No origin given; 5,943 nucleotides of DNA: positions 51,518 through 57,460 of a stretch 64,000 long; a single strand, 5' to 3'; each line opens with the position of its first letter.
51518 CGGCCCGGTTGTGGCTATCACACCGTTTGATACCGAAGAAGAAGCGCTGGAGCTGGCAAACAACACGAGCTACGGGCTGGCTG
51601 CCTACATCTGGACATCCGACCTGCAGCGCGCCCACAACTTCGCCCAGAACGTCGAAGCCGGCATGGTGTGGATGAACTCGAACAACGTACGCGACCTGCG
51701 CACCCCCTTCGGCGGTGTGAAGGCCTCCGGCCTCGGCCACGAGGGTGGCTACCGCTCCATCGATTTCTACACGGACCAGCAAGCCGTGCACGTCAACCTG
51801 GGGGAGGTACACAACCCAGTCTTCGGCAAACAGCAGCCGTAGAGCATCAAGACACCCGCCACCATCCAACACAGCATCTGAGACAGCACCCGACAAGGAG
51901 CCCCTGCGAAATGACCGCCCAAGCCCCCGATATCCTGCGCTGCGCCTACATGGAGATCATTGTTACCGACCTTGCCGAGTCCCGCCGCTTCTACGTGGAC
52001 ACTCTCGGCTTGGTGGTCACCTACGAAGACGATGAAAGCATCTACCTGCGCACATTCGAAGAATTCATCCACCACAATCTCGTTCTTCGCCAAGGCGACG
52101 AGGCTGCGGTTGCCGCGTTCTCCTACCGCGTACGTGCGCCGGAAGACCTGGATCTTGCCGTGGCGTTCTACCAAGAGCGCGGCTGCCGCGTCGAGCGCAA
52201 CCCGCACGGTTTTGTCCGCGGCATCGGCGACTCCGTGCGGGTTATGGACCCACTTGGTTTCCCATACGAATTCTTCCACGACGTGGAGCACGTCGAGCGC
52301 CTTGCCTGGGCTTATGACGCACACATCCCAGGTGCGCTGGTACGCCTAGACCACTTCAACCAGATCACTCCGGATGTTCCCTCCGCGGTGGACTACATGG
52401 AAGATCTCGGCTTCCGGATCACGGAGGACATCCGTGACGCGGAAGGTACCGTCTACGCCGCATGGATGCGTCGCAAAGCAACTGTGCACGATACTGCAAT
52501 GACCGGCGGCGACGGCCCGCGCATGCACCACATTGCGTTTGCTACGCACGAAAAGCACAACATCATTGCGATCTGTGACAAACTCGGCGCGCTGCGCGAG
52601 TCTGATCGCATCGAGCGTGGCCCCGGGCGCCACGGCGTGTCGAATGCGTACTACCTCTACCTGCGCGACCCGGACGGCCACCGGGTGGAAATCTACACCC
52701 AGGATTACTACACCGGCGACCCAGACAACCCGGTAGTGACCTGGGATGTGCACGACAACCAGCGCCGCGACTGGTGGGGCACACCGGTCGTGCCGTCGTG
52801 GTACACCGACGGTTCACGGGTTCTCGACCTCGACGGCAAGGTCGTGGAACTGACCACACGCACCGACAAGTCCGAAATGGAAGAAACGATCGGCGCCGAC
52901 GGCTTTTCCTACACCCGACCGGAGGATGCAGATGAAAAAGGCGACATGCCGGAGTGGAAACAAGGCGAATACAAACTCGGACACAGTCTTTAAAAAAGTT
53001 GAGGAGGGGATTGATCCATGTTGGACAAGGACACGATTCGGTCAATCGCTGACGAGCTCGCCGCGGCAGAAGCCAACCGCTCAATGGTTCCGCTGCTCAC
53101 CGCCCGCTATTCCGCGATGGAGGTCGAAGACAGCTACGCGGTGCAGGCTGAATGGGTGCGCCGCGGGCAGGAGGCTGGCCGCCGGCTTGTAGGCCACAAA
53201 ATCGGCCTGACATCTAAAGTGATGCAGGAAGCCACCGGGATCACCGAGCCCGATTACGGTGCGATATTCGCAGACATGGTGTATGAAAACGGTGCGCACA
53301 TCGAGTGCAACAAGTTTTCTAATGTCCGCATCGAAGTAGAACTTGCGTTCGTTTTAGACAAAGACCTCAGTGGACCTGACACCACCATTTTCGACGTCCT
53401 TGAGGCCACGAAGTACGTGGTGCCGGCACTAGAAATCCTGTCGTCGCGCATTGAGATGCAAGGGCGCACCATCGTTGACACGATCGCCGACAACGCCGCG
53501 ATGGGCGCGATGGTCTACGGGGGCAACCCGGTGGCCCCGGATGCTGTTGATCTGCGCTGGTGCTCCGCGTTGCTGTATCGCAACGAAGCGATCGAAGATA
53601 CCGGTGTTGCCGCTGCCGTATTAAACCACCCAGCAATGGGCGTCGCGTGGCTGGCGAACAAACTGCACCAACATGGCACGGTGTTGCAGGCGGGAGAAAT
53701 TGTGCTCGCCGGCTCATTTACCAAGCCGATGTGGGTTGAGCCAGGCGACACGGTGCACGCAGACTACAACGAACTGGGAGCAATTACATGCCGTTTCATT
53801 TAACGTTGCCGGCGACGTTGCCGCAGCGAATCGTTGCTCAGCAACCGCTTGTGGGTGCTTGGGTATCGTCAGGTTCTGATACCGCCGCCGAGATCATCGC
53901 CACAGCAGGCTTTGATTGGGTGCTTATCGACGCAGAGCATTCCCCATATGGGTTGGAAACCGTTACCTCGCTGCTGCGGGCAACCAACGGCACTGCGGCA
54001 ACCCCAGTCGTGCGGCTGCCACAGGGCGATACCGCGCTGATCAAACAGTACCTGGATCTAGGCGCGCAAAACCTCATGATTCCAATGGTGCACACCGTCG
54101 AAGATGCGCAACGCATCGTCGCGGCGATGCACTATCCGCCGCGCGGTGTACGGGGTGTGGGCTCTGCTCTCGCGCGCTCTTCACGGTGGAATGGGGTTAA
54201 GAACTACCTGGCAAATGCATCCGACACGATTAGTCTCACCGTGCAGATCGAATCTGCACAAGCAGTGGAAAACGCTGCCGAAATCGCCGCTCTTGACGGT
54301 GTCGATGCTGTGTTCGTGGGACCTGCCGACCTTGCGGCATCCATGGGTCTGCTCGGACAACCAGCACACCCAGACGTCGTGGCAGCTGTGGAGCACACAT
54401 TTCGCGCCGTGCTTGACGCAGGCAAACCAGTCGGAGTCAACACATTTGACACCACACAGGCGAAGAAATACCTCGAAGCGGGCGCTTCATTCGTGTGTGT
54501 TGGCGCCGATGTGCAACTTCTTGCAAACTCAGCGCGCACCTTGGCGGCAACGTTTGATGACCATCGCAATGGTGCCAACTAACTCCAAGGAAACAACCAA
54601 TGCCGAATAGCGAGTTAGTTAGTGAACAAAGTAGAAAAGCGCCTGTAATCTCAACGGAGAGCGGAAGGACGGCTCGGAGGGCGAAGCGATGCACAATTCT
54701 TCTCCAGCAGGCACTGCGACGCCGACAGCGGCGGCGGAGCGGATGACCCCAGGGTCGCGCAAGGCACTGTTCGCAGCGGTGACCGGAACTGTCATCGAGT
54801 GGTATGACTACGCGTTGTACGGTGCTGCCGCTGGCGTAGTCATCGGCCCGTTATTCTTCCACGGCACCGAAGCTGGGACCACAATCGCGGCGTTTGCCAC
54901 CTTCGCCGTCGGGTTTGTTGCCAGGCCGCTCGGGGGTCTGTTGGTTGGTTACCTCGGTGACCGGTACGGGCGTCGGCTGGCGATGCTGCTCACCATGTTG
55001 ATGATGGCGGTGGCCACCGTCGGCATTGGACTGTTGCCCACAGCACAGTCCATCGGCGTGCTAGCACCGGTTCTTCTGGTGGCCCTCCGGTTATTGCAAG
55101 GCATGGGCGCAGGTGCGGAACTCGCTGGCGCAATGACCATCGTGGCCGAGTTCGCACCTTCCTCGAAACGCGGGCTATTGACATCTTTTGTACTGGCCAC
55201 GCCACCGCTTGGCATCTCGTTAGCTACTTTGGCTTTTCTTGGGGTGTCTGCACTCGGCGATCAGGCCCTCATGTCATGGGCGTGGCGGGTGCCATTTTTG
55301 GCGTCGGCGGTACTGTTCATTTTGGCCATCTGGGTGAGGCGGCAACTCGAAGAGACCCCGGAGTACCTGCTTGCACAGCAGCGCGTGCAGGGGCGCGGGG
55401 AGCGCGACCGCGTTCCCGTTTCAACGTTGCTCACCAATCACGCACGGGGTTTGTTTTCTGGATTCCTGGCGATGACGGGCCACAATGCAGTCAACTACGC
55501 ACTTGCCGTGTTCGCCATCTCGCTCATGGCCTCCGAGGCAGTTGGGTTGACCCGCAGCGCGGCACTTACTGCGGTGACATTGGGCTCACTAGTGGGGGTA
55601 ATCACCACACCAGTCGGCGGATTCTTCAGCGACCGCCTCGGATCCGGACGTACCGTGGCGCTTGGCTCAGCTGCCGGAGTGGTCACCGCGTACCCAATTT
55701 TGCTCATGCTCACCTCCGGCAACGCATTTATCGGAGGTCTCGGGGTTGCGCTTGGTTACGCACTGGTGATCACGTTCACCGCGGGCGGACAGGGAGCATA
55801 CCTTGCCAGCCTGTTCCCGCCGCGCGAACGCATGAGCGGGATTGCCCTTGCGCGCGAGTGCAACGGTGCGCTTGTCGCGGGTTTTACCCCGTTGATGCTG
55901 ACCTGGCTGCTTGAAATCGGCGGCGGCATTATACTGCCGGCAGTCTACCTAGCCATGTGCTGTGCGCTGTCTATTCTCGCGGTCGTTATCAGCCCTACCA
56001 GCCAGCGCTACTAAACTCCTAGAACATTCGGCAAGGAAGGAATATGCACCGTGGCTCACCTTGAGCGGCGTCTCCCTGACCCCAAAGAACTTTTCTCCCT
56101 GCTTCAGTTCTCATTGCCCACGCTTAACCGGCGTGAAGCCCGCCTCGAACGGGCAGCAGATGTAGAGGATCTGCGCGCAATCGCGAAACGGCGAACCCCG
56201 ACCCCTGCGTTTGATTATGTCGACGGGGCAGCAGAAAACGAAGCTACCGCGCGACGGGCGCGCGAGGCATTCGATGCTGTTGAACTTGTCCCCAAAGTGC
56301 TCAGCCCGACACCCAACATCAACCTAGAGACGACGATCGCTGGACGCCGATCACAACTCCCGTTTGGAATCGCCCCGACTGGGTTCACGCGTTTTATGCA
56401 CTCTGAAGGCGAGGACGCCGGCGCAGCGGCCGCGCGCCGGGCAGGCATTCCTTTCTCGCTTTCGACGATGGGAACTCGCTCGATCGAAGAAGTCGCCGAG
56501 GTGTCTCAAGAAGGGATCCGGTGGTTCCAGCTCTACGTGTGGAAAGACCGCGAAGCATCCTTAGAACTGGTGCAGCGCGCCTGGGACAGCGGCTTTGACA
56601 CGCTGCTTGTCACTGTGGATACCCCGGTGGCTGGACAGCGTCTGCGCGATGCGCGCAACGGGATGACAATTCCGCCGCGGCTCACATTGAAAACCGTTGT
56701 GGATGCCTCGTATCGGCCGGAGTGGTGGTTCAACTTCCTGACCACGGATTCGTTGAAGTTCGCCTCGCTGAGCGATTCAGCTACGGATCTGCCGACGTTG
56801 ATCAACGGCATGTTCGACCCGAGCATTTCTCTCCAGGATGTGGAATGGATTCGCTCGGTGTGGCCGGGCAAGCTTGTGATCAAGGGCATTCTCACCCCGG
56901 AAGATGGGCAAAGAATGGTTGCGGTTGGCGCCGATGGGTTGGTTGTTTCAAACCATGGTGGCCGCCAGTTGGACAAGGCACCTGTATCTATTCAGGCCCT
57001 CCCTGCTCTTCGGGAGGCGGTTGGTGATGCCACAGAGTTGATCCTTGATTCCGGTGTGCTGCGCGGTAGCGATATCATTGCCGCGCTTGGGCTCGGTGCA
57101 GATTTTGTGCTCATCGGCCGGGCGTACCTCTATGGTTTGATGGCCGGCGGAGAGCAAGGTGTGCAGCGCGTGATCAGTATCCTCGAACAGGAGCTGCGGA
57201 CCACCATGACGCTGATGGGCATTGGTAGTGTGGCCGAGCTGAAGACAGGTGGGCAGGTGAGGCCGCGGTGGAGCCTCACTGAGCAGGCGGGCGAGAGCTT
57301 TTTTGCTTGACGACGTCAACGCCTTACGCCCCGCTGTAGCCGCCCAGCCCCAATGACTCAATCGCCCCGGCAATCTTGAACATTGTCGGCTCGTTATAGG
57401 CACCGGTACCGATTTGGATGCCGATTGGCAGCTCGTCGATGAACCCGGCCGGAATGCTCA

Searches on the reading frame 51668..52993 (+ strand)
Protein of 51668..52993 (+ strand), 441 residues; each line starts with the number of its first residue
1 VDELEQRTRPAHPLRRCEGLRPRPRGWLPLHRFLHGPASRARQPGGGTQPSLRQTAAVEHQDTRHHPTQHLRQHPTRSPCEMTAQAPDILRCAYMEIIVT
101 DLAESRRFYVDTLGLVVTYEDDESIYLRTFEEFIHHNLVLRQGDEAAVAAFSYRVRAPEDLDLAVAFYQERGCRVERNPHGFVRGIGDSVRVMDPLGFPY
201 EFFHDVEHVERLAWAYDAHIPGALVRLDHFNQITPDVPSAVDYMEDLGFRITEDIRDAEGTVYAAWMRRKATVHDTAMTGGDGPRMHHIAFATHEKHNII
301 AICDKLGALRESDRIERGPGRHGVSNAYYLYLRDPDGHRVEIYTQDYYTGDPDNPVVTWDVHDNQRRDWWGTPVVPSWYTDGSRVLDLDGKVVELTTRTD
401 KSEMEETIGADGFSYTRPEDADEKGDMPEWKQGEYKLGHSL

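Call 5: search_protein_families(library=pfam, proteins=[window:51668-52993:+], max_evalue=0.001)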
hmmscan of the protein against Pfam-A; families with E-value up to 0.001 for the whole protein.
window:51668-52993:+ (441 aa): 4 families
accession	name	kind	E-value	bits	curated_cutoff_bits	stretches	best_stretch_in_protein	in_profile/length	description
PF00903.31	Glyoxalase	-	2e-25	90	20.6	2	226-342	1-121/121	Glyoxalase/Bleomycin resistance protein/Dioxygenase superfamily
PF13669.12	Glyoxalase_4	-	2.2e-07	31.6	27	0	228-270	1-44/109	Glyoxalase/Bleomycin resistance protein/Dioxygenase superfamily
PF22677.2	Ble-like_N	-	2.8e-06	27.4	24.5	0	94-116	4-26/41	Bleomycin resistance protein-like N-terminal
PF22632.2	BphC_D1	-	0.00032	20.9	27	1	93-129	2-39/51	Dihydroxybiphenyl dioxygenase BphC D1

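Call 6: search_protein_families(library=ncbifam, proteins=[window:51668-52993:+], max_evalue=0.00001)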
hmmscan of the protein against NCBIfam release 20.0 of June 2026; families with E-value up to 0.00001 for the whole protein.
window:51668-52993:+ (441 aa): 4 families
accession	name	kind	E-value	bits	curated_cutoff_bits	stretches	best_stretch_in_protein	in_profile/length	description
TIGR02295.1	HpaD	equivalog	1.1e-124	415.5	321.4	1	88-383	1-298/298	3,4-dihydroxyphenylacetate 2,3-dioxygenase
TIGR03211.1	catechol_2_3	equivalog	6.2e-59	199.7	320.2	1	88-380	1-300/303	catechol 2,3-dioxygenase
TIGR03213.1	23dbph12diox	equivalog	3.6e-15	56.2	366.45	1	92-344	4-263/287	biphenyl-2,3-diol 1,2-dioxygenase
NF045631.1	exdiol_diox_HsaC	equivalog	1.9e-09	37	450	1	92-345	4-268/296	iron-dependent extradiol dioxygenase HsaC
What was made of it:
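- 51911..52993 (+): hpaD, homoprotocatechuate 2,3-dioxygenase, VOC (type I extradiol) class. TIGR02295, 415 bits against a cut-off of 321 (call 6).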

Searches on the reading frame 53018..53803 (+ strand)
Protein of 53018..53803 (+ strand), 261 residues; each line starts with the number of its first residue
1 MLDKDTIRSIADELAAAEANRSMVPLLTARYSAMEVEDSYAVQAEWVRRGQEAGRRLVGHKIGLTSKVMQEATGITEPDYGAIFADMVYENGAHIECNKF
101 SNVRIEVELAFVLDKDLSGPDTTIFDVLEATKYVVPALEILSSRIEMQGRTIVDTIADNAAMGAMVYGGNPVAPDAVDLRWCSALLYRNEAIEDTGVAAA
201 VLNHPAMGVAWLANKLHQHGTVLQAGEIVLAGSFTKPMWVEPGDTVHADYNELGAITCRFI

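Call 5: search_protein_families(library=pfam, proteins=[window:53018-53803:+], max_evalue=0.001)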
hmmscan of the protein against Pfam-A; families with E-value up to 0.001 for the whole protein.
window:53018-53803:+ (261 aa): 1 family
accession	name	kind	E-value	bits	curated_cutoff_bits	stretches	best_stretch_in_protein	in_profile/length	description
PF01557.24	FAA_hydrolase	-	2e-10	41.1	23.9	1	84-260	38-213/214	Fumarylacetoacetate (FAA) hydrolase C-terminal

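Call 6: search_protein_families(library=ncbifam, proteins=[window:53018-53803:+], max_evalue=0.00001)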
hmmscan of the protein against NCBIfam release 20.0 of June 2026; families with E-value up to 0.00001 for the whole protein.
window:53018-53803:+ (261 aa): 4 families
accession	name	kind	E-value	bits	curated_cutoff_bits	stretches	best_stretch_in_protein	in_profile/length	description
TIGR02312.1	HpaH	equivalog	7.5e-107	356.8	351.5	1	1-260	1-266/267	2-oxo-hept-4-ene-1,7-dioate hydratase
TIGR03220.1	catechol_dmpE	equivalog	7.6e-65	218.8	408.8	1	7-260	2-255/255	2-oxopent-4-enoate hydratase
TIGR03218.1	catechol_dmpH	equivalog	3.6e-58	197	350.55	1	2-260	5-263/263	2-oxo-3-hexenedioate decarboxylase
NF008461.0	PRK11342.1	equivalog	1.3e-57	195.1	350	1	3-260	2-259/269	2-keto-4-pentenoate hydratase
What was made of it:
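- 53018..53803 (+): hpaH, 2-oxo-hept-4-ene-1,7-dioate hydratase. TIGR02312, 357 bits against a cut-off of 351.5 (call 6).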

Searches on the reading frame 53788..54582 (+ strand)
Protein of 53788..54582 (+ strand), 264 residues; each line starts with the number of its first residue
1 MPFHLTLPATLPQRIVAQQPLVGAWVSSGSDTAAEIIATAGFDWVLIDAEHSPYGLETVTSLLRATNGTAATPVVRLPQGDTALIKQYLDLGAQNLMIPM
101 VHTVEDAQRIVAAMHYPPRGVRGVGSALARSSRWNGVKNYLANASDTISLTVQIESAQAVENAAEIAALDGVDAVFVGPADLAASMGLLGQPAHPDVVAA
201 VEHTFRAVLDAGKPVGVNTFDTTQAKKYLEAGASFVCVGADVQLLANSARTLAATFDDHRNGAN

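Call 5: search_protein_families(library=pfam, proteins=[window:53788-54582:+], max_evalue=0.001)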
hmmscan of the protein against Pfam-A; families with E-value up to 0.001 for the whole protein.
window:53788-54582:+ (264 aa): 1 family
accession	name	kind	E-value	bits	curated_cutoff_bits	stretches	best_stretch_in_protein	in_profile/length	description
PF03328.21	HpcH_HpaI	-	1.7e-50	171.8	25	1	23-247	3-220/221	HpcH/HpaI aldolase/citrate lyase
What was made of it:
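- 53788..54582 (+): hpaI-like HpcH-family class II aldolase. PF03328, E 2e-50 (call 5).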

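Call 6: search_protein_families(library=ncbifam, proteins=[window:53788-54582:+], max_evalue=0.00001)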
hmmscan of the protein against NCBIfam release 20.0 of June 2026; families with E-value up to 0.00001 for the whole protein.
window:53788-54582:+ (264 aa): 4 families
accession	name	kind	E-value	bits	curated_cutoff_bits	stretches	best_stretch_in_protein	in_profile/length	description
TIGR02311.1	HpaI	equivalog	2.8e-91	305.4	368.8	1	13-256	5-248/249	4-hydroxy-2-oxoheptanedioate aldolase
NF007849.0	PRK10558.1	equivalog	1.7e-78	263.5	393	1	6-257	5-255/256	2-dehydro-3-deoxyglucarate aldolase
TIGR03239.1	GarL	equivalog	2.4e-76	256.6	406.75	1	13-257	5-248/249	2-dehydro-3-deoxyglucarate aldolase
NF007521.0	PRK10128.1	equivalog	3.8e-68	229.9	441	1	15-261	13-259/267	2-keto-3-deoxy-L-rhamnonate aldolase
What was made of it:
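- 53788..54582 (+): TIGR02311, 305 bits, below the cut-off of 369 (call 6).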

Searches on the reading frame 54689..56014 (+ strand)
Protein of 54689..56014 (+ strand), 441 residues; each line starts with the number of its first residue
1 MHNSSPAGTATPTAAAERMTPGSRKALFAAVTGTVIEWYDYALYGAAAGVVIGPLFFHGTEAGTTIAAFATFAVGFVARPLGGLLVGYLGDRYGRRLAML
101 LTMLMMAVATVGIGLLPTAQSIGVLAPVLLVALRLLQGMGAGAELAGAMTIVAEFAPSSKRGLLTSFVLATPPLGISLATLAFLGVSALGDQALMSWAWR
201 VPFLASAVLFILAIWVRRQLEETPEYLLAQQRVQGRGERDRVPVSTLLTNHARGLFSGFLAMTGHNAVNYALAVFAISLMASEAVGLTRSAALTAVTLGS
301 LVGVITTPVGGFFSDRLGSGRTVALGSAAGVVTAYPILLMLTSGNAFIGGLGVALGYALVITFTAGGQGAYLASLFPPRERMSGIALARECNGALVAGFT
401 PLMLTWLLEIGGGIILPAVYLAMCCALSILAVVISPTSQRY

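Call 5: search_protein_families(library=pfam, proteins=[window:54689-56014:+], max_evalue=0.001)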
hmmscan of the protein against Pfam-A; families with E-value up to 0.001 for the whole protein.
window:54689-56014:+ (441 aa): 2 families
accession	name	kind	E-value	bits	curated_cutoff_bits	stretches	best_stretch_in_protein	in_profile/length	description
PF00083.30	Sugar_tr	-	3.6e-31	109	22.3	2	26-234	2-205/452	Sugar (and other) transporter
PF07690.21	MFS_1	-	2.1e-28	99.7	33.4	2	57-363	29-318/347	Major Facilitator Superfamily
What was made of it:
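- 54689..56014 (+): MFS metabolite/H+ symporter downstream in the same orientation; membership of the operon is likely but not shown. PF00083/PF07690 (call 5).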

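Call 6: search_protein_families(library=ncbifam, proteins=[window:54689-56014:+], max_evalue=0.00001)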
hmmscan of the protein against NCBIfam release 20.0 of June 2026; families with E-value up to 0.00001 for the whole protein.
window:54689-56014:+ (441 aa): 18 families
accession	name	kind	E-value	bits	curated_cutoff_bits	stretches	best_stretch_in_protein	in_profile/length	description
TIGR00883.1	2A0106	subfamily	1.2e-103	347.3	443.45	1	33-428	1-399/400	metabolite/H+ symporter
NF007414.0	PRK09952.1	equivalog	3.6e-69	233.6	538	1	14-432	11-429/438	shikimate transporter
NF007927.0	PRK10642.1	equivalog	1.7e-67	228.3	544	1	24-433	24-436/500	glycine betaine/L-proline transporter ProP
NF011656.1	PRK15075.1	subfamily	5.3e-62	210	445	1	25-434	7-410/419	tricarballylate/proton symporter TcuC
NF007710.0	PRK10406.1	subfamily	4.2e-44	151.3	550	1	25-410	22-399/432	MFS family transporter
NF003024.0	PRK03893.1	subfamily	1.3e-23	83.6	604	1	13-253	9-224/497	sialate:H+ symport family MFS transporter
TIGR00891.1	2A0112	subfamily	1e-20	74.2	552.9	1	16-402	3-382/405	sialate:H+ symport family MFS transporter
TIGR00895.1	2A0115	subfamily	7.5e-17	61.3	418.55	1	21-408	13-398/398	aromatic acid/H+ symport family MFS transporter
NF008963.0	PRK12307.1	equivalog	1.3e-16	60.8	637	1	16-432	9-405/426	MFS transporter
TIGR00898.1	2A0119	subfamily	1.1e-12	47.5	550.75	1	72-233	135-275/506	cation transport protein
TIGR00879.1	SP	subfamily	2e-12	46.5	237.8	1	28-235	60-259/510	sugar porter family MFS transporter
TIGR00893.1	2A0114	subfamily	2.8e-12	46.3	395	1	34-433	3-399/399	D-galactonate transporter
TIGR00887.1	2A0109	equivalog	7.1e-11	41.7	610.3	1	30-193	21-181/502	phosphate:H+ symporter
TIGR00886.1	2A0108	subfamily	7.3e-10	38.5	311.7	1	73-367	48-340/368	NarK family nitrate/nitrite MFS transporter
NF007484.0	PRK10077.1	equivalog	1.9e-07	30.3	608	1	73-233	62-227/480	D-xylose transporter XylE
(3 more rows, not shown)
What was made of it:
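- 54689..56014 (+): TIGR00883, 347 bits, below cut-off (call 6).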

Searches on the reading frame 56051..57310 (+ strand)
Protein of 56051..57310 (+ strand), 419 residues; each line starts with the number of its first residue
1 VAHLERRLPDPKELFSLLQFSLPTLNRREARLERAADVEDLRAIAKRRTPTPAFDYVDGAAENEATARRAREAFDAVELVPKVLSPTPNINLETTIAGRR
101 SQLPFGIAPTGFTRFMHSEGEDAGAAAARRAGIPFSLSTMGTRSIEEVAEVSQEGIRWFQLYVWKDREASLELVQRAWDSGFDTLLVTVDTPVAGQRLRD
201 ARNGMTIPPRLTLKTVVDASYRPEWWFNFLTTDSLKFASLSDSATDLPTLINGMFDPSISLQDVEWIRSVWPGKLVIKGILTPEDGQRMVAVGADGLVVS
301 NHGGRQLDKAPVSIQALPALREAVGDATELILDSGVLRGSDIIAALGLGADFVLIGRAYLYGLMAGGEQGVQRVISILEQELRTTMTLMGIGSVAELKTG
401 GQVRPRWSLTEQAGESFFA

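Call 5: search_protein_families(library=pfam, proteins=[window:56051-57310:+], max_evalue=0.001)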
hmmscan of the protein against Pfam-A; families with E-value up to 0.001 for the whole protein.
window:56051-57310:+ (419 aa): 1 family
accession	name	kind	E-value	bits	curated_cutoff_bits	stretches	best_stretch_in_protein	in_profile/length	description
PF01070.24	FMN_dh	-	1.5e-130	435.8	24.9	1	45-399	1-345/350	FMN-dependent dehydrogenase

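Call 6: search_protein_families(library=ncbifam, proteins=[window:56051-57310:+], max_evalue=0.00001)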
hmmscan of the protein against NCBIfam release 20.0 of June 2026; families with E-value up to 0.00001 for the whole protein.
window:56051-57310:+ (419 aa): 5 families
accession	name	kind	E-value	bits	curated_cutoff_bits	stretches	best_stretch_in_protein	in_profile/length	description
NF008398.0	PRK11197.1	subfamily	3.1e-99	332.3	376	1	38-399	6-372/381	L-lactate dehydrogenase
NF033901.1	L_lactate_LldD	exception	1.6e-88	297.3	550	1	39-399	7-372/377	FMN-dependent L-lactate dehydrogenase LldD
TIGR03966.1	actino_HemFlav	equivalog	1.5e-74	251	470.85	1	38-400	8-375/385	pre-mycofactocin synthase MftD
TIGR02708.1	L_lactate_ox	equivalog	1.1e-59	202.3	645.5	2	258-398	214-354/367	L-lactate oxidase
TIGR02151.1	IPP_isom_2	equivalog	1.3e-12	47.3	281.3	1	316-399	249-331/338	type 2 isopentenyl-diphosphate Delta-isomerase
